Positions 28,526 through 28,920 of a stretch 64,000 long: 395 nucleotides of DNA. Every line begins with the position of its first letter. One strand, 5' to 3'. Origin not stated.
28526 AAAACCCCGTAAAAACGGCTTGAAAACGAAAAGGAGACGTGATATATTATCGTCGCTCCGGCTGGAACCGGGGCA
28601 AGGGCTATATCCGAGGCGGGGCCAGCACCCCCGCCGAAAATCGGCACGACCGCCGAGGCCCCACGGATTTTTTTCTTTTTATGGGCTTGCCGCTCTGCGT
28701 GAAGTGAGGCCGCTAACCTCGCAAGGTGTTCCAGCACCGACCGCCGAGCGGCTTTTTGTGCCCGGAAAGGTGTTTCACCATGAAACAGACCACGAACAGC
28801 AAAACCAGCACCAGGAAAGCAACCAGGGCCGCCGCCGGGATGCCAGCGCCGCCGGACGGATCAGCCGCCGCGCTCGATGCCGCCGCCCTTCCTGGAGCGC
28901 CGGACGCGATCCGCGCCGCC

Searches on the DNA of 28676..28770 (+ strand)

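Call 75: build_rna_model(alignment_id=A6)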
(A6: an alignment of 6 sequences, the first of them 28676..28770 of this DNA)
Model R1 built from alignment A6 (6 sequences, 101 columns); structure: RNAalifold consensus.
model positions 96; base pairs 29; branch points 1; effective number of sequences 1.17; information 0.596 bits per position. Calibrated on 0.2 Mb of random sequence (short: E-values are rough).
structure used (alignment columns):
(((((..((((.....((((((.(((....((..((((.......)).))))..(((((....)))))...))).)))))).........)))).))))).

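Call 77: search_with_rna_model(model_id=R1, sources=[window, L002, L003, L007, L008, L009, L010, L011, L012, L013, L014, L015, L016, L017, L018, L019, L020, L021, L022, L023, L024, L025, L026, L027, L028, L029, L030, L031, L032, L033, L034, L035, L036, L037, L038, L039, L040, L041, L042, L043, L044, L045, L046, L047, L048, L049, L050, L051, L052, L053, L054, L055, L056, L057, L058, L059, L060, L061, L062, L063, L064, L065, L066, L067, L068, L069, L070, L071, L072, L073, L074, L075, L076, L077, L078, L079, L080, L081, L082, L083, L084, L085, L086, L087, L088, L091, L093, L094, L095, L096, L097, L098, L100, L101, L104], max_evalue=1, make_alignment=true)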
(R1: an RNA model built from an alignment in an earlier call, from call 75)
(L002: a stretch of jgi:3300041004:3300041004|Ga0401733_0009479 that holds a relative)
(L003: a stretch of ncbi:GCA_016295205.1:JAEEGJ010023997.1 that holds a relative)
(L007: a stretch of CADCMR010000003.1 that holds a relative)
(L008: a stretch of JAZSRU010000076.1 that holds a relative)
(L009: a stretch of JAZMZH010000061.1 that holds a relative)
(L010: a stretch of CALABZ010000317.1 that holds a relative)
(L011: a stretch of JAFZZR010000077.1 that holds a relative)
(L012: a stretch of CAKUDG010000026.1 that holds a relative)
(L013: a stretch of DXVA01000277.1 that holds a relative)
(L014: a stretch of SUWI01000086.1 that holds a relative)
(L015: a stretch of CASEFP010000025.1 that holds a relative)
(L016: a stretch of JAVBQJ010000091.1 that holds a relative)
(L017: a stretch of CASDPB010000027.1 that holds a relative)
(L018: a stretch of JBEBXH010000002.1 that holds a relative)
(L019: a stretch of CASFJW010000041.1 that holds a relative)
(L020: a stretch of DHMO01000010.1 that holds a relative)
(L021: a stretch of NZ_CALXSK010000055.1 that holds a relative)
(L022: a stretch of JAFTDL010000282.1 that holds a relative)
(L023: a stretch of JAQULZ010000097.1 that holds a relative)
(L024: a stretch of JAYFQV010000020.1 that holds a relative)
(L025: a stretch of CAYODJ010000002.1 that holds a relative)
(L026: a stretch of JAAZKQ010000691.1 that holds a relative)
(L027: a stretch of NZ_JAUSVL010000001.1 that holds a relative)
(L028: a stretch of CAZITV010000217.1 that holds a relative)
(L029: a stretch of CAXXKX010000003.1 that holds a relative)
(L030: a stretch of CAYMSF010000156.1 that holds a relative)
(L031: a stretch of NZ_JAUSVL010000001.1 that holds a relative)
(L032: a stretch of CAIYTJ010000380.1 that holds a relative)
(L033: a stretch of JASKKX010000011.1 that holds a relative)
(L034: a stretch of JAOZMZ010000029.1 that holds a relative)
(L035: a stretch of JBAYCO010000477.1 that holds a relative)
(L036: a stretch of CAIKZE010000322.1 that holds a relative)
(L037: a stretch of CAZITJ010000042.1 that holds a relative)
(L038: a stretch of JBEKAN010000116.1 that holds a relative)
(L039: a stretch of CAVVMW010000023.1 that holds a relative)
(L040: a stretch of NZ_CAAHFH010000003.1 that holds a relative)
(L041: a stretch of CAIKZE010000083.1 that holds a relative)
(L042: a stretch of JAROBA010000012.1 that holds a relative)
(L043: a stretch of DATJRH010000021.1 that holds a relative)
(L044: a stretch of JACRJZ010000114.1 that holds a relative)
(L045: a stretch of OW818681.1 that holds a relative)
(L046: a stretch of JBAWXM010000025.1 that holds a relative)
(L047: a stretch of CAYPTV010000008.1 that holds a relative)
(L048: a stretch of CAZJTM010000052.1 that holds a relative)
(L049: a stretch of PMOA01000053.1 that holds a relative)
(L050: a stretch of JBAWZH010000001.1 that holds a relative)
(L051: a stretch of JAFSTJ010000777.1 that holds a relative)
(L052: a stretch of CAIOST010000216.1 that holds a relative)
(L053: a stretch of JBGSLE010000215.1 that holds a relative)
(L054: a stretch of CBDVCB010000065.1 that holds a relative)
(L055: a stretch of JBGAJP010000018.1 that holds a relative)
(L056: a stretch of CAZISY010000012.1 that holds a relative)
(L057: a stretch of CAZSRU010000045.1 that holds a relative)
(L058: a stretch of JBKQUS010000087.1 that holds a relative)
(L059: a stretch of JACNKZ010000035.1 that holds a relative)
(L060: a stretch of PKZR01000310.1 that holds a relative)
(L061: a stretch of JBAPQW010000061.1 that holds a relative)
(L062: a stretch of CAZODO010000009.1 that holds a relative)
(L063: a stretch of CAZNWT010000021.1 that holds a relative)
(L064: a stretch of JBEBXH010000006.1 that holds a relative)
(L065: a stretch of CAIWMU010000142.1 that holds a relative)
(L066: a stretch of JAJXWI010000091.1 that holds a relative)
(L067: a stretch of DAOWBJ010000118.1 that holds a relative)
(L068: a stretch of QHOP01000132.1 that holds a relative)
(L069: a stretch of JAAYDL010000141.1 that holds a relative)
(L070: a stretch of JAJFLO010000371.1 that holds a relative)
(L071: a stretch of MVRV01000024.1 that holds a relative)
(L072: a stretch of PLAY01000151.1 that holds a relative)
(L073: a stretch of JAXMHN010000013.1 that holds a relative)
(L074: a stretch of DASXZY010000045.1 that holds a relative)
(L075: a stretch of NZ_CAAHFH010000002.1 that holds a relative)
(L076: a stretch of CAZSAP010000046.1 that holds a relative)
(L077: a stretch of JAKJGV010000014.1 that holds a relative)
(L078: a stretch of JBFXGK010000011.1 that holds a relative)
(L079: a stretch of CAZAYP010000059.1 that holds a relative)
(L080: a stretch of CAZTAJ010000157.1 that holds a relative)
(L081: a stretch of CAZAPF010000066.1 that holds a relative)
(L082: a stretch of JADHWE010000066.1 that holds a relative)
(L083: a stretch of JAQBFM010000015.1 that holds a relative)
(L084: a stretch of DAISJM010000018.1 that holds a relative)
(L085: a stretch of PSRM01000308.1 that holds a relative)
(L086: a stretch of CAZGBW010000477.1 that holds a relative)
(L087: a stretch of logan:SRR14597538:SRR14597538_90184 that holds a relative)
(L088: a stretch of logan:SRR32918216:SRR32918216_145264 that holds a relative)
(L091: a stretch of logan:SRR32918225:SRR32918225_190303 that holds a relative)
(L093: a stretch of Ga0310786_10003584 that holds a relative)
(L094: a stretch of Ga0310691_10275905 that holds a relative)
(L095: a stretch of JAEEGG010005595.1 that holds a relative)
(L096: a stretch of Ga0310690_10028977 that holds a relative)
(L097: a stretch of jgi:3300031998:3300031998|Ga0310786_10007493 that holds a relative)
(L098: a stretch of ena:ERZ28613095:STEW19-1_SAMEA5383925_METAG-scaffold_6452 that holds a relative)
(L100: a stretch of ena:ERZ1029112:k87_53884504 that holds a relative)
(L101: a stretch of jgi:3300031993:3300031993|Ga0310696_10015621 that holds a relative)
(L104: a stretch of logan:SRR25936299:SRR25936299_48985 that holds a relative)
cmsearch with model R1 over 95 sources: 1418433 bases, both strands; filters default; matches with E-value up to 1: 19.
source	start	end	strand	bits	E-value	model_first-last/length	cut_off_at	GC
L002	16041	16135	+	107.2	4.6e-23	1-96/96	no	0.59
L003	8783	8877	+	107.2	4.6e-23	1-96/96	no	0.59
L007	9374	9468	+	107.2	4.6e-23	1-96/96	no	0.59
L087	6284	6378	+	107.2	4.6e-23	1-96/96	no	0.59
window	28676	28770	+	106.1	8.7e-23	1-96/96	no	0.6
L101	6520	6613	+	103.4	4e-22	1-96/96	no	0.6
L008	15954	16050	+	96.9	1.7e-20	1-96/96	no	0.45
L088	12231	12329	+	95.9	3.1e-20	1-96/96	no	0.57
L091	6521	6619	+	95.9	3.1e-20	1-96/96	no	0.57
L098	6994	7089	+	95.6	3.8e-20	1-96/96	no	0.48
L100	5469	5564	+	95.6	3.8e-20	1-96/96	no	0.48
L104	7953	8050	+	92.5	2.2e-19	1-96/96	no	0.55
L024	12923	13023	+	66.7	6.7e-13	1-96/96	no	0.52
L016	13834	13937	+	58.6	7e-11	1-96/96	no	0.56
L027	19931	20036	+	45.9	1.1e-07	1-96/96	no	0.58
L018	20485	20584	+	44.7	2.3e-07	1-96/96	no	0.55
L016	12563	12661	+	42.9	6.2e-07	1-96/96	no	0.62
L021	6002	6101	+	41.3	1.5e-06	1-96/96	no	0.58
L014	12195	12296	+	38.2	9.4e-06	1-96/96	no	0.53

Alignment A7: 19 matches aligned to the model, 130 columns, each read 5' to 3' on its own strand. Consensus structure (alignment columns), stored with it:
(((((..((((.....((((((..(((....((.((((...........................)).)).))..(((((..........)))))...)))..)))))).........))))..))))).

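Call 79: search_with_rna_model(model_id=R1, sources=[L024, L016, L027, L018, L021, L014], max_evalue=0.01, show_alignments=7)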
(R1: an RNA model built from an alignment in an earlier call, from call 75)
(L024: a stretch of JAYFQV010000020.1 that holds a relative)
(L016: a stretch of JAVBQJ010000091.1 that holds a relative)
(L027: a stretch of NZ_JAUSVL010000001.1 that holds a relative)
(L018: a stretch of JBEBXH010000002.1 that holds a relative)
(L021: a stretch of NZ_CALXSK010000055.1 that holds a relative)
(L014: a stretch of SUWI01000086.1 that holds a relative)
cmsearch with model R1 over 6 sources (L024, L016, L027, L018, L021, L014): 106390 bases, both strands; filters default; matches with E-value up to 0.01: 7.
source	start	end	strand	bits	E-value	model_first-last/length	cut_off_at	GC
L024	12923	13023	+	66.7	5e-14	1-96/96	no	0.52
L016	13834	13937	+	58.6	5.2e-12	1-96/96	no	0.56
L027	19931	20036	+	45.9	8.3e-09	1-96/96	no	0.58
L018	20485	20584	+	44.7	1.7e-08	1-96/96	no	0.55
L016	12563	12661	+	42.9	4.7e-08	1-96/96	no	0.62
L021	6002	6101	+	41.3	1.2e-07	1-96/96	no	0.58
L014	12195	12296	+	38.2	7e-07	1-96/96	no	0.53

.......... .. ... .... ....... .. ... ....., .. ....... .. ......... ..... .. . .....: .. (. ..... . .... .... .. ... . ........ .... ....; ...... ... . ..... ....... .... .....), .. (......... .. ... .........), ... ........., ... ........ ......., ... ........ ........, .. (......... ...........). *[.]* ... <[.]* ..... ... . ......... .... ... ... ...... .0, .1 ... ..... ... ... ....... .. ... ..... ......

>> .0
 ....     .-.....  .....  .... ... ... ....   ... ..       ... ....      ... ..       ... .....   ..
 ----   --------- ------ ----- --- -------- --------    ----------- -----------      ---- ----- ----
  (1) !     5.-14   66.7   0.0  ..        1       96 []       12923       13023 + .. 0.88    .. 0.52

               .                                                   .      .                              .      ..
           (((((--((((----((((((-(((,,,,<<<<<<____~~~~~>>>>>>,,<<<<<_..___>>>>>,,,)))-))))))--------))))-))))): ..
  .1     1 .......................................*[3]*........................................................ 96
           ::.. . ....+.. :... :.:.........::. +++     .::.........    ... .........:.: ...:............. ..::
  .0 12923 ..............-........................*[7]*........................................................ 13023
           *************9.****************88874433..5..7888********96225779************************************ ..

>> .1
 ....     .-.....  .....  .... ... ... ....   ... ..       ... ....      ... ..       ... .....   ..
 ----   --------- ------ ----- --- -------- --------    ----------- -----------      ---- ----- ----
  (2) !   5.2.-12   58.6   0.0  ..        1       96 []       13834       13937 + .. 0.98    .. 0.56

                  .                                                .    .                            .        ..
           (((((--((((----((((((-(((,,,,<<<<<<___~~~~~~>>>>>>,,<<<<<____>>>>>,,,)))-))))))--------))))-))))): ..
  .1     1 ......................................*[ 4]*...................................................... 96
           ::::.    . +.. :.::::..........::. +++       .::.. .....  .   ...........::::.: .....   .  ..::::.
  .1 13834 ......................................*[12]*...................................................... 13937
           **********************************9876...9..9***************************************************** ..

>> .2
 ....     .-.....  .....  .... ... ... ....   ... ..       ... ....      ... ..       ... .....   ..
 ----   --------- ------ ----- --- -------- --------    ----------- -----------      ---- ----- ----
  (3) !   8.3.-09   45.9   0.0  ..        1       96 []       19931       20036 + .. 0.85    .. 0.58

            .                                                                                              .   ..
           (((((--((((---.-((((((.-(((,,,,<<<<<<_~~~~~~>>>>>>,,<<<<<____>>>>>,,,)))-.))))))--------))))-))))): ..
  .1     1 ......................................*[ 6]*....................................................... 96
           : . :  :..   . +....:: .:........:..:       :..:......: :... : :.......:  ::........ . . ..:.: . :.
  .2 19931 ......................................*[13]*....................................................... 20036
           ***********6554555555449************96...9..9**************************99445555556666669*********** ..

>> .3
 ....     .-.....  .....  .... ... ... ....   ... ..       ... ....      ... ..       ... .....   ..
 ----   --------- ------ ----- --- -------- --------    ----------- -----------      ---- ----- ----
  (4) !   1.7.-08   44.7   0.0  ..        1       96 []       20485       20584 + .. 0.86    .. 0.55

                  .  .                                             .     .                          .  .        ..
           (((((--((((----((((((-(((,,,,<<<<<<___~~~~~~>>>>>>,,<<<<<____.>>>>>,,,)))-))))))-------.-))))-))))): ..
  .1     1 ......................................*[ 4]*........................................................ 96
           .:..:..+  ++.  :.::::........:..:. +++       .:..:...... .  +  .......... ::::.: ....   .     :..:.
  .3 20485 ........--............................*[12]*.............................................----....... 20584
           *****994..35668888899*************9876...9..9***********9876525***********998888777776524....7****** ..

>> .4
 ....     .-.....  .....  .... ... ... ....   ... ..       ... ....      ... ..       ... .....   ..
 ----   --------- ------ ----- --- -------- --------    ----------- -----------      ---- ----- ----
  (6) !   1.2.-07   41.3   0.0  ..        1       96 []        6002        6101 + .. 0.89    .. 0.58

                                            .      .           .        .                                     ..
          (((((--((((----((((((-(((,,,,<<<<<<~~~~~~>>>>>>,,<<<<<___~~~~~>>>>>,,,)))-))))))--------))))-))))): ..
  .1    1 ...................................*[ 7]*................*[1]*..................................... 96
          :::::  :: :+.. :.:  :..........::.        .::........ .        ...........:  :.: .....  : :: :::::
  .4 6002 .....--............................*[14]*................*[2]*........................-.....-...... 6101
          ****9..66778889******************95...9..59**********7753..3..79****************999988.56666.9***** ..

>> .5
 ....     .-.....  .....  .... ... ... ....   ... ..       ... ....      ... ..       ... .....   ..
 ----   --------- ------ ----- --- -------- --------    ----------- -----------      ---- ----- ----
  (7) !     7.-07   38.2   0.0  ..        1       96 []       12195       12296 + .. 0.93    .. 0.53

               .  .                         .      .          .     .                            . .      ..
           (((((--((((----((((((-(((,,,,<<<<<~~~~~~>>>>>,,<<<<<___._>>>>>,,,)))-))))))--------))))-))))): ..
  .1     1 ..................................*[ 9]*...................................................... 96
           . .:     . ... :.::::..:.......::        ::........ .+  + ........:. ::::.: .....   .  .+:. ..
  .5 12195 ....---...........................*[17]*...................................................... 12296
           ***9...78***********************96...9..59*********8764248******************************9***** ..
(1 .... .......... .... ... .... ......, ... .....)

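Call 96: search_with_rna_model(model_id=R1, sources=[L105, L106, L107, L108, L109, L110, L111, L112, L113, L114, L115, L116, L117, L118, L119, L120, L121, L122, L123, L124, L125, L126, L127, L128, L129, L130, L131, L132, L133, L134, L135, L136, L137, L138, L139, L140, L141, L142, L143, L144, L145, L146, L147, L148, L149, L150, L151, L152, L153, L154, L155, L156, L157, L158, L159, L160, L161, L162, L163, L164, L165, L166, L167, L168, L169, L170, L171, L172, L173, L174, L175, L176, L177, L178, L179, L180, L181, L182, L183, L184], max_evalue=1)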
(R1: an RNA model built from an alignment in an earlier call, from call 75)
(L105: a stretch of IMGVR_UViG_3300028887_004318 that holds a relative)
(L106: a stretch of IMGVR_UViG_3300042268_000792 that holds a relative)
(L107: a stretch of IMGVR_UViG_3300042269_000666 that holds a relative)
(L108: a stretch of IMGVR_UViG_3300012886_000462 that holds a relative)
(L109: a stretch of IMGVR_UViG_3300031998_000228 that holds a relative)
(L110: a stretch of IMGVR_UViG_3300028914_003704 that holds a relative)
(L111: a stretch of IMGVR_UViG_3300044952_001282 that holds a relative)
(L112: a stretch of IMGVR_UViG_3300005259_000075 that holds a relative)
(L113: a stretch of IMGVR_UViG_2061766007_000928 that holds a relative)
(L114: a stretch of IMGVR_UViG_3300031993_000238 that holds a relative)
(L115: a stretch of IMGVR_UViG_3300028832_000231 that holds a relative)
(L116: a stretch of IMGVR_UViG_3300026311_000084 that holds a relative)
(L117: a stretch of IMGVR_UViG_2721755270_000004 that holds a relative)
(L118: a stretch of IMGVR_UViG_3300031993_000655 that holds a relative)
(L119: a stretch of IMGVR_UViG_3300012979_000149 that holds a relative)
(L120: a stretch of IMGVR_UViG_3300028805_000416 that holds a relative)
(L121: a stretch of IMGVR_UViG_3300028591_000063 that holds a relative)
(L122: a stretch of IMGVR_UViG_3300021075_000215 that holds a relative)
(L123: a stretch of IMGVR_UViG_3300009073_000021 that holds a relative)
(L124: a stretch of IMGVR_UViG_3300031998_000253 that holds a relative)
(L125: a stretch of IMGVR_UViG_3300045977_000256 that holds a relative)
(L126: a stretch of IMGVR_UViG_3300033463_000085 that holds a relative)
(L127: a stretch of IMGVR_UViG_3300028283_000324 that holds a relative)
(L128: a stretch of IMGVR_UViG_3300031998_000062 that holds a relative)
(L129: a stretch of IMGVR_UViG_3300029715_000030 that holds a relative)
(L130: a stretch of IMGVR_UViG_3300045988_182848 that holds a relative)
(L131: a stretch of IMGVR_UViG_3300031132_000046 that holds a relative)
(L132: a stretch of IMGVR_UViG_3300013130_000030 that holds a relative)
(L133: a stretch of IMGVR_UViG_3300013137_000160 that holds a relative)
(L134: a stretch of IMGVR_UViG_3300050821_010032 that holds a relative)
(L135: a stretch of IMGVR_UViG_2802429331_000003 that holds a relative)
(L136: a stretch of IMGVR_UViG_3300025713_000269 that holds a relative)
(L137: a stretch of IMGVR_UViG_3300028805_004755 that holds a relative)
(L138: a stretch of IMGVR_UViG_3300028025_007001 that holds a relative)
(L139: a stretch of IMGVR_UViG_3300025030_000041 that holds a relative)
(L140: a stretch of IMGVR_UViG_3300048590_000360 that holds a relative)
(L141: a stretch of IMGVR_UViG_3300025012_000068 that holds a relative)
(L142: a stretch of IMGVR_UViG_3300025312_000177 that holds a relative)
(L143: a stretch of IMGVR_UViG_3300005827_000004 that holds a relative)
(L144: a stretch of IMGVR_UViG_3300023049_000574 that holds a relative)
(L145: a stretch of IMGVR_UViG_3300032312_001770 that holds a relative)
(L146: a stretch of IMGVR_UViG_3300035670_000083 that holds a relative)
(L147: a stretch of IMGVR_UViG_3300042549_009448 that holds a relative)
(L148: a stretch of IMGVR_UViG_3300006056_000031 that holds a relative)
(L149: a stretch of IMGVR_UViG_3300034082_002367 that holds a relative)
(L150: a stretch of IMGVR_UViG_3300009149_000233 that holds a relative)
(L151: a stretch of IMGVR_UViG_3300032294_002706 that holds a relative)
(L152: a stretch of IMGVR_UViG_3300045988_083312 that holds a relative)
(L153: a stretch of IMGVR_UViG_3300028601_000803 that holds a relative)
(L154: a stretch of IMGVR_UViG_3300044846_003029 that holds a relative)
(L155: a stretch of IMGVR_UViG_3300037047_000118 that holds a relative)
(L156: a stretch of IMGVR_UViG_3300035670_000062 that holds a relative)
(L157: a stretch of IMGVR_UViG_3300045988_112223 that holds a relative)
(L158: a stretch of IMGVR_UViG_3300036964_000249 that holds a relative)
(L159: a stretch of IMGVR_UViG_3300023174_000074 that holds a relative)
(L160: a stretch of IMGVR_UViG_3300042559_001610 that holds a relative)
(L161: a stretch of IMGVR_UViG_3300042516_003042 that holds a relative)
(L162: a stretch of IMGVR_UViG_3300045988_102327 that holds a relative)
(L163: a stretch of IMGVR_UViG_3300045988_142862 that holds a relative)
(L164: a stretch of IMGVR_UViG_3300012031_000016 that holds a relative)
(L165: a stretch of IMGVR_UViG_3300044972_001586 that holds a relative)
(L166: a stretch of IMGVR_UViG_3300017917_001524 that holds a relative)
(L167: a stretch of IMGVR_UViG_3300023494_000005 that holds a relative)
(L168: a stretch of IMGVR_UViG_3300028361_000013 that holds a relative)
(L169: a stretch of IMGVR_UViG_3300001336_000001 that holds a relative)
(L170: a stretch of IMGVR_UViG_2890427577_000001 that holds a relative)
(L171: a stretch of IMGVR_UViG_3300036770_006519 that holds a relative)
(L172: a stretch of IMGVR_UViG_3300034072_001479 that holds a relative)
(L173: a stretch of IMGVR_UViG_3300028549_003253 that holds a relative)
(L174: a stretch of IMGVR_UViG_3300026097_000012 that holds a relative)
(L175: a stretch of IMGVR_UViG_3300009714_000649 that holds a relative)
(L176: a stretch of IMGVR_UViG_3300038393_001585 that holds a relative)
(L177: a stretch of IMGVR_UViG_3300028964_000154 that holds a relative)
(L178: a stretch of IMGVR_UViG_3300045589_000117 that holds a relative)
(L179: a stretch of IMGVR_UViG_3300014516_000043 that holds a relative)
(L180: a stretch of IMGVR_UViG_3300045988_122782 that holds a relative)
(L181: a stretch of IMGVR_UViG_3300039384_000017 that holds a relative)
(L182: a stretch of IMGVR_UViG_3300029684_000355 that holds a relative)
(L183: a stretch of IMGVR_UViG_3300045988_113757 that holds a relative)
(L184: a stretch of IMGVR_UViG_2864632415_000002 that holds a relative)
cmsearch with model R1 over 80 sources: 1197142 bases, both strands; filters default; matches with E-value up to 1: 0.
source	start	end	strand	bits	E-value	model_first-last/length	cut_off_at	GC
